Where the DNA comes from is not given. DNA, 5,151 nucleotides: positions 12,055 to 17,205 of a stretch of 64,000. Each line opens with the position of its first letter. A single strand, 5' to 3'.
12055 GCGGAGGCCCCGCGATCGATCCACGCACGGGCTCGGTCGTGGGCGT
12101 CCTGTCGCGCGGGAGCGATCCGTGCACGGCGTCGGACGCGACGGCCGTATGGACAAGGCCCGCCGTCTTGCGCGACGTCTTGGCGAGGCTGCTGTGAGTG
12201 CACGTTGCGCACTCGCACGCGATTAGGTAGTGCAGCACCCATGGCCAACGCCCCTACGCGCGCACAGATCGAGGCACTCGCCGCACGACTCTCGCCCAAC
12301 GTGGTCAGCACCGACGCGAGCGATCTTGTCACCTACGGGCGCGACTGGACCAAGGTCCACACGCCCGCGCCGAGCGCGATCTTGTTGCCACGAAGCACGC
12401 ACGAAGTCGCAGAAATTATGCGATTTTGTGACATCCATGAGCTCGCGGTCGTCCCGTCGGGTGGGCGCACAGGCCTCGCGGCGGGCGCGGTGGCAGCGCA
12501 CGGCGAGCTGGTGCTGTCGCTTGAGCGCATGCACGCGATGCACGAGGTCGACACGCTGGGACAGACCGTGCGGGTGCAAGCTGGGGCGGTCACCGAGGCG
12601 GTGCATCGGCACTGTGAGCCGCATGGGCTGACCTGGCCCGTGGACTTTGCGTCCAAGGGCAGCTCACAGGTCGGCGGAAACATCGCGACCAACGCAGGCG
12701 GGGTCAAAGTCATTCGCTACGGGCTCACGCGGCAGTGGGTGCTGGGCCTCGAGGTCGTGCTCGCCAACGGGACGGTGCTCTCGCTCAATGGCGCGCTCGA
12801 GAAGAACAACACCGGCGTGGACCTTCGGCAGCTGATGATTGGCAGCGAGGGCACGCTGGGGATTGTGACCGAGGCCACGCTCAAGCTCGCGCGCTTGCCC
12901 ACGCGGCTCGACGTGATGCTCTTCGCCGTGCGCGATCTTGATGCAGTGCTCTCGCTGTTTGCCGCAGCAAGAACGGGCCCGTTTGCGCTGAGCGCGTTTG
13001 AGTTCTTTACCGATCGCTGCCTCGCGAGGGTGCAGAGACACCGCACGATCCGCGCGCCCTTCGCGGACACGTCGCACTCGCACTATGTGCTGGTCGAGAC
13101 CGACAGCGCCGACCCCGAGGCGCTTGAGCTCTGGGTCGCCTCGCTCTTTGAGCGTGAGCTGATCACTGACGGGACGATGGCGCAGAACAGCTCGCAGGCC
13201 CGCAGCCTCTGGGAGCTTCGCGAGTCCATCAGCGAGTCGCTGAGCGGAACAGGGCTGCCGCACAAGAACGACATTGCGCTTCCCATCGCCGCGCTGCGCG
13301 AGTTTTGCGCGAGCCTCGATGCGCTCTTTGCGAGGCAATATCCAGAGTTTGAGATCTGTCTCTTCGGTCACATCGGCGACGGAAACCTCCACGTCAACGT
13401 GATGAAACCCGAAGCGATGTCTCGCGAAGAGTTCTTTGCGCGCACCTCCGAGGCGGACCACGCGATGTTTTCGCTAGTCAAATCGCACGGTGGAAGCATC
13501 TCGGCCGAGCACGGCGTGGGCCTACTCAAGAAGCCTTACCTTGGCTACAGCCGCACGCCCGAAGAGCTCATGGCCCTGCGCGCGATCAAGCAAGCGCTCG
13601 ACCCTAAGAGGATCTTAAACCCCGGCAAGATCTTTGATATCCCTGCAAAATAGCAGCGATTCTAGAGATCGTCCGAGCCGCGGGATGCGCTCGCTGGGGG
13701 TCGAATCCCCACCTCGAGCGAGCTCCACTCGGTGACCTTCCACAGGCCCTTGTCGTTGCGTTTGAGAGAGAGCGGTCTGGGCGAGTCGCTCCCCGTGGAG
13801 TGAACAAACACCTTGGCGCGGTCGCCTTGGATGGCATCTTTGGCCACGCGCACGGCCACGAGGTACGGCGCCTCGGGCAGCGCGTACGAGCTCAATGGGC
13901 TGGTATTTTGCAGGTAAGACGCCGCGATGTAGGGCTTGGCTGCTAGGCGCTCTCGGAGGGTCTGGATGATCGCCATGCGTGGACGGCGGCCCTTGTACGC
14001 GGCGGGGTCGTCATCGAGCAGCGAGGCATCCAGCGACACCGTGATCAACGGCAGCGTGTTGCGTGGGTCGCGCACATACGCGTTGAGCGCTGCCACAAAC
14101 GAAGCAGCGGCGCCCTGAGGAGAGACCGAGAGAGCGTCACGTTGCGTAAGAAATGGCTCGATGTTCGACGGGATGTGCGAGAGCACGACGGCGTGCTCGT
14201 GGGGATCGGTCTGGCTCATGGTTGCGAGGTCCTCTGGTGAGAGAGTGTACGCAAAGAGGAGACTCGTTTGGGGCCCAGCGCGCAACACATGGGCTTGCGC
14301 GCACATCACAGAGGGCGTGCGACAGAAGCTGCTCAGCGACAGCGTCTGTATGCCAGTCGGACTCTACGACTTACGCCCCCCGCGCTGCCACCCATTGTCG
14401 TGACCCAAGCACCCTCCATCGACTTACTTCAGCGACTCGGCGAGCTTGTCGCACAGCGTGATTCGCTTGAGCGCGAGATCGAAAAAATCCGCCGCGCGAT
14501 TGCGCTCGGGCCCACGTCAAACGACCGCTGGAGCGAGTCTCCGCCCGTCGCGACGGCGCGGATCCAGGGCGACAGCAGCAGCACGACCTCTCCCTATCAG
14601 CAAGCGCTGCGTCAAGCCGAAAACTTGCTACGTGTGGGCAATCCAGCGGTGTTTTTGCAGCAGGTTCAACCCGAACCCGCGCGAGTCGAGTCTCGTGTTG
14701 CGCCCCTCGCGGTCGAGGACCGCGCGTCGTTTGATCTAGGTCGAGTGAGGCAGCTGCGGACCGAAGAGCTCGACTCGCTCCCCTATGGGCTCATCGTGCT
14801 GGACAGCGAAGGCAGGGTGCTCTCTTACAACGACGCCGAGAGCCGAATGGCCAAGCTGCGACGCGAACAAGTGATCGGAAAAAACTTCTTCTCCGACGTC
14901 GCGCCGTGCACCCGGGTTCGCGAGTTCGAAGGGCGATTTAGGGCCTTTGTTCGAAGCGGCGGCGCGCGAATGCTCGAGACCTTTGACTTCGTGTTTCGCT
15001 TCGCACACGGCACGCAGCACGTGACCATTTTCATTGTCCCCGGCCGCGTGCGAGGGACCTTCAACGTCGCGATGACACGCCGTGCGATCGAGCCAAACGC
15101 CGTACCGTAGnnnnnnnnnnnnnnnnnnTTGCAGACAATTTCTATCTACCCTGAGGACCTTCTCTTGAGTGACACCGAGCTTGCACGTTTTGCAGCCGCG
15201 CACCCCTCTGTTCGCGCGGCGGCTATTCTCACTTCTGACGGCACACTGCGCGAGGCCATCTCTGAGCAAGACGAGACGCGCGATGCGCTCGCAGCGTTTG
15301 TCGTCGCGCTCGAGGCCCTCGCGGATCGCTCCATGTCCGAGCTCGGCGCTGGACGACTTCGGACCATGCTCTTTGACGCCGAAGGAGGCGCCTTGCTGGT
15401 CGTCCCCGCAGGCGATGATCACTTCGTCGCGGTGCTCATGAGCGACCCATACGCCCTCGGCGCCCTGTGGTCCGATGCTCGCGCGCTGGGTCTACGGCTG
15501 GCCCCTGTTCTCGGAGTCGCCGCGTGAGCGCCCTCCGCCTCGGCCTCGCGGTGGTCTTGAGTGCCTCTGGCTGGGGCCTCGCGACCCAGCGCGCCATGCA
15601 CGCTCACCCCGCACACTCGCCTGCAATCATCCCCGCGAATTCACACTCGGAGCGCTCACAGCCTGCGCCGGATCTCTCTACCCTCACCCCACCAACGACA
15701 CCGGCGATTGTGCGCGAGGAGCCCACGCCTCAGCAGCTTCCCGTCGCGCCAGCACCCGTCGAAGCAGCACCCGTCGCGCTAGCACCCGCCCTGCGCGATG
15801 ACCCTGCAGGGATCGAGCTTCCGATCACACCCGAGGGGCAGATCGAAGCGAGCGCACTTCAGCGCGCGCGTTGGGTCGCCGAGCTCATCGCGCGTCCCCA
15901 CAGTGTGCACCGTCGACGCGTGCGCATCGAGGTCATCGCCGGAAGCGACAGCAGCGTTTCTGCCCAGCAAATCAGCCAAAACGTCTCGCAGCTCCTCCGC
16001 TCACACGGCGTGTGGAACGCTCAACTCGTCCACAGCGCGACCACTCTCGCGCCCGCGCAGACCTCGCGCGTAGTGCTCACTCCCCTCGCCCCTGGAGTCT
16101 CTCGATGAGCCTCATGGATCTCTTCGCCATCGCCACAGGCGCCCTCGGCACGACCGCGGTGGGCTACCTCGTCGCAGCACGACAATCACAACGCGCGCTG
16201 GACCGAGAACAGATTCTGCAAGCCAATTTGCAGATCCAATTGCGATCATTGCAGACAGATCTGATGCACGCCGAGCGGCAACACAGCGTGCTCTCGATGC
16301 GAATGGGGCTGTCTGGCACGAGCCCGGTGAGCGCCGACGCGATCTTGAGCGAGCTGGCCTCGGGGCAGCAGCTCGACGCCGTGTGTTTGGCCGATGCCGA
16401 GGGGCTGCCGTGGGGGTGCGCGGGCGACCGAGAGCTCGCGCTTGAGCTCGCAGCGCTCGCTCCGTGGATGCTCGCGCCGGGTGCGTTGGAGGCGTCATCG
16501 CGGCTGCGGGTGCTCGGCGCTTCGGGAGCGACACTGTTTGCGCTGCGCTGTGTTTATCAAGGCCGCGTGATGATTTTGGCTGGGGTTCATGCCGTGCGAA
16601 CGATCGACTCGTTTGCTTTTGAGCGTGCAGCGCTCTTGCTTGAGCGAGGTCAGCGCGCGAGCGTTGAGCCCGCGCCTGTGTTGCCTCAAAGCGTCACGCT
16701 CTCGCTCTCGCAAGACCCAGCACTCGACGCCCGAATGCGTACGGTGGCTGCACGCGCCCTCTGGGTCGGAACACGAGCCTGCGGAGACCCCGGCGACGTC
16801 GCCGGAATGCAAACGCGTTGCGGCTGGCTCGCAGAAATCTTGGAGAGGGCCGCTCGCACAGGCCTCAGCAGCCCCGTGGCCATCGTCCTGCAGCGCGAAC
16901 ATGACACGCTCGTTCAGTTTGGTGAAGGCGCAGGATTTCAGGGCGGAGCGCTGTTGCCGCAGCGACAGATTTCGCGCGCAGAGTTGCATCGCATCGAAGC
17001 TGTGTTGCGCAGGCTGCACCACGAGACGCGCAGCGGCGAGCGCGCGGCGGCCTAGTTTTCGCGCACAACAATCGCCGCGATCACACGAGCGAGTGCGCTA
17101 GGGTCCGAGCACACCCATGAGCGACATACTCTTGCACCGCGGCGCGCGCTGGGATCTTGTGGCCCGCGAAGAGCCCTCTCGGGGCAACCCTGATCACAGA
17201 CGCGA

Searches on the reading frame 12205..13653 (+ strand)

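Call 31: search_protein_families(library=pfam, max_evalue=0.01, proteins=[window:12205-13653:+])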
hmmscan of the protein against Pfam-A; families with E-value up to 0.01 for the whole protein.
window:12205-13653:+ (482 aa): 2 families
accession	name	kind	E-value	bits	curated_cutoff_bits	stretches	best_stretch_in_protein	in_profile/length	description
PF02913.24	FAD-oxidase_C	-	4.6e-52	177.6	21.2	1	232-476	2-248/248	FAD linked oxidases, C-terminal domain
PF01565.28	FAD_binding_4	-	9.1e-37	126.3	26.4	1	56-194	1-138/139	FAD binding domain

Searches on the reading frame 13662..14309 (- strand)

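Call 31: search_protein_families(library=pfam, max_evalue=0.01, proteins=[window:13662-14309:-])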
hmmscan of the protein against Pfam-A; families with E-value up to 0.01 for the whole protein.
window:13662-14309:- (215 aa): 1 family
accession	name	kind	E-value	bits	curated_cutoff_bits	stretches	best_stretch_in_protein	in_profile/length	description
PF22043.2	DUF6935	-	8.4e-29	101.1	27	1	45-206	2-158/158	Domain of unknown function (DUF6935)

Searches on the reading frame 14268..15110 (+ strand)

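Call 31: search_protein_families(library=pfam, max_evalue=0.01, proteins=[window:14268-15110:+])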
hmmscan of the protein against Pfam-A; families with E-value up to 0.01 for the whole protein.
window:14268-15110:+ (280 aa): 3 families
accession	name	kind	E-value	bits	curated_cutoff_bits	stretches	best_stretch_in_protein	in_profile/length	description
PF00989.32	PAS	-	2.1e-09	37.8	22.6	1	168-251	7-88/113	PAS fold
PF08448.16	PAS_4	-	2.4e-08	34.6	23.1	1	168-258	1-87/110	PAS fold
PF13426.13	PAS_9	-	0.00033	21.3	27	1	173-232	2-57/103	PAS domain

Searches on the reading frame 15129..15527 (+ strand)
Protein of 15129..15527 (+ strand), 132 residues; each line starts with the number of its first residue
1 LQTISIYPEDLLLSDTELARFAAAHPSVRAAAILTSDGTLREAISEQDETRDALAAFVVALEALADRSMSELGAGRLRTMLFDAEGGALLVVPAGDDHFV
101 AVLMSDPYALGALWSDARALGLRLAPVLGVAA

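Call 24: search_protein_families(library=pfam, max_evalue=0.1, proteins=[window:15129-15527:+])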
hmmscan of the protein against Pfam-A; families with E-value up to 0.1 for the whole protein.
window:15129-15527:+ (132 aa): 1 family
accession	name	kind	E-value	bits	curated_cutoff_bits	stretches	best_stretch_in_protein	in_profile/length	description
PF03259.23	Robl_LC7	-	1.9e-08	34.3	23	1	20-103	7-90/91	Roadblock/LC7 domain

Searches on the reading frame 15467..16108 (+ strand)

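Call 31: search_protein_families(library=pfam, max_evalue=0.01, proteins=[window:15467-16108:+])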
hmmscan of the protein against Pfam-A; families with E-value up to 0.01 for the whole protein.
window:15467-16108:+ (213 aa): 1 family
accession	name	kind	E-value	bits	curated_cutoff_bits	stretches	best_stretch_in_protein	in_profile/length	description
PF09476.15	Pilus_CpaD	-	0.0079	16.4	31.1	1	107-204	32-128/200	Pilus biogenesis CpaD protein (pilus_cpaD)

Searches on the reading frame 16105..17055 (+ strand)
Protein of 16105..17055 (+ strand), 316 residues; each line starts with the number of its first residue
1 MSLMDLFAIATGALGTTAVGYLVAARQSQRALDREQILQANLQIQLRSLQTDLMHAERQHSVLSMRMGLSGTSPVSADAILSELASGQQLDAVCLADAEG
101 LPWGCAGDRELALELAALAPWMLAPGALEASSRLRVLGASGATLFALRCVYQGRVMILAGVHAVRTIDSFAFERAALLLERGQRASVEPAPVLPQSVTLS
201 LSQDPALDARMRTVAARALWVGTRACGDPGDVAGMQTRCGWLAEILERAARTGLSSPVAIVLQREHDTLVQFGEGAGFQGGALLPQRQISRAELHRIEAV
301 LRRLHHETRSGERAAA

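Call 24: search_protein_families(library=pfam, max_evalue=0.1, proteins=[window:16105-17055:+])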
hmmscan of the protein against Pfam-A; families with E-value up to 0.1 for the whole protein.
window:16105-17055:+ (316 aa): 1 family
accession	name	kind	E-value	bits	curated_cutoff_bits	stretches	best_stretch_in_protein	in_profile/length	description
PF03315.21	SDH_beta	-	0.047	14.4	26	1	2-79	1-78/155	Serine dehydratase beta chain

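Call 43: find_homologous_proteins(query=window:16105-17055:+)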
Query window:16105-17055:+ (316 aa): 1 proteins with E <= 0.001 among 8000 candidates.
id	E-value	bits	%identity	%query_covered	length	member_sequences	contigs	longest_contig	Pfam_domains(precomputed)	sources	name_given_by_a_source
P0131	5.3e-195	664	100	100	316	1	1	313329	-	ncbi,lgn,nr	ncbi:MAG: hypothetical protein Q8Q09_27475 [Deltaproteobacteria bacterium]|nr:hypothetical protein [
